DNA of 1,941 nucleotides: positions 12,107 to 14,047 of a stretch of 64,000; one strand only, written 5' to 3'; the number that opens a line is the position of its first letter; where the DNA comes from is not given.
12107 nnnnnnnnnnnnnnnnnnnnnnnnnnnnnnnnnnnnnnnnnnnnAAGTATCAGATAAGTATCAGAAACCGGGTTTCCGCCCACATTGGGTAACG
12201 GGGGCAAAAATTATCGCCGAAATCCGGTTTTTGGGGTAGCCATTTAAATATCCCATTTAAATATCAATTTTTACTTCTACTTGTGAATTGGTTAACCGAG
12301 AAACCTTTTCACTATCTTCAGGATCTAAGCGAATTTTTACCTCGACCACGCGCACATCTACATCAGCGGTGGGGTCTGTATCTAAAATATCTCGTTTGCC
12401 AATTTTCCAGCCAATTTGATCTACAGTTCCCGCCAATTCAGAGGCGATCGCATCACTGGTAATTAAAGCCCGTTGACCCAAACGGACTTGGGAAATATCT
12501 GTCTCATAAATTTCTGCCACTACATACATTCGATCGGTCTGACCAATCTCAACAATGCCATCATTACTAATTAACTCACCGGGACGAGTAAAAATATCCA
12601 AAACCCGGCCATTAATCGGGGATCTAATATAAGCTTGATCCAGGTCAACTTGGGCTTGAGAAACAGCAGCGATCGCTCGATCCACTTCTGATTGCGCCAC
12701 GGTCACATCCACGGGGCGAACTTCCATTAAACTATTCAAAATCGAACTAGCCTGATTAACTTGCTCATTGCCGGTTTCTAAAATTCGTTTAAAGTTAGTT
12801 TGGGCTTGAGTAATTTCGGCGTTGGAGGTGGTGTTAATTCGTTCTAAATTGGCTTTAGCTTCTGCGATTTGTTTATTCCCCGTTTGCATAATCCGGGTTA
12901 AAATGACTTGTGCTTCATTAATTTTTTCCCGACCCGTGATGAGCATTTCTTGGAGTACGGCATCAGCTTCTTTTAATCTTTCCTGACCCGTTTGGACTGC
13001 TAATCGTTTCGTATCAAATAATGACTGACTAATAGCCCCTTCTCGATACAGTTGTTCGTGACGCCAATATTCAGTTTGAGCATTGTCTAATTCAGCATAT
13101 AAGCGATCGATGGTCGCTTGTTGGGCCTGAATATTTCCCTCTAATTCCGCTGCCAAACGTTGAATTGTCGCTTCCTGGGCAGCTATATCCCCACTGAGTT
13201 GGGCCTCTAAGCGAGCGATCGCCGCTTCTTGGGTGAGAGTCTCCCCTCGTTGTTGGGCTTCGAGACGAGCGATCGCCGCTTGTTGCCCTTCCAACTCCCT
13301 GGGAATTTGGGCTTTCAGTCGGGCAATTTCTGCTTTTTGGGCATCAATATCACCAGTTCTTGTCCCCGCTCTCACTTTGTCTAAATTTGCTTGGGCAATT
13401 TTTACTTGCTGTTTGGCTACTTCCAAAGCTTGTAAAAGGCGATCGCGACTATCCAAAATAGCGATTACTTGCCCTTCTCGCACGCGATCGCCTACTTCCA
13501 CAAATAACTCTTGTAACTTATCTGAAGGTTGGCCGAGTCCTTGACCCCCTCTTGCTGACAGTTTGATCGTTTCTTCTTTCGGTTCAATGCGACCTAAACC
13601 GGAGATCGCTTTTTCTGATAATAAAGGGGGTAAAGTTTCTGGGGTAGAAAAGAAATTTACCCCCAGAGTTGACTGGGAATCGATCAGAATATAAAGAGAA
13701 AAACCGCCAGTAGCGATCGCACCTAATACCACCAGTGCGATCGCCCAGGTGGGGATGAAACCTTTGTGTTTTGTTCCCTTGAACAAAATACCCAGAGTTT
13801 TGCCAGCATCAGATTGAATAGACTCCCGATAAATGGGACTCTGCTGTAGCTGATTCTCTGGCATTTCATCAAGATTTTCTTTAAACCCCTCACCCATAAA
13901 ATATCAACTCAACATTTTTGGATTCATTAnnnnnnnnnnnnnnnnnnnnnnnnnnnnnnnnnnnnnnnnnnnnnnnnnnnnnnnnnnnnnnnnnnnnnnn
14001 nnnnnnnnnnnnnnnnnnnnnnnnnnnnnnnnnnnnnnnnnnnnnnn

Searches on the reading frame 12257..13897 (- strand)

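Call 24: search_protein_families(library=pfam, proteins=[window:12257-13897:-])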
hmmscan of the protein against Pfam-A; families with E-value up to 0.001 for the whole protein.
window:12257-13897:- (546 aa): 3 families
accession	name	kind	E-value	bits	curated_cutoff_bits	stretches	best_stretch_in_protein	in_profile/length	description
PF16576.10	HlyD_D23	-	5.4e-10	39.4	30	1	359-496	53-185/214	Barrel-sandwich domain of CusB or HlyD membrane-fusion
PF13437.12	HlyD_3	-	9.1e-09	36.5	22.2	1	424-527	2-96/106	HlyD family secretion protein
PF13533.13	Biotin_lipoyl_2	-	9.7e-05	22.5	29.8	0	127-149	10-32/32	Biotin-lipoyl like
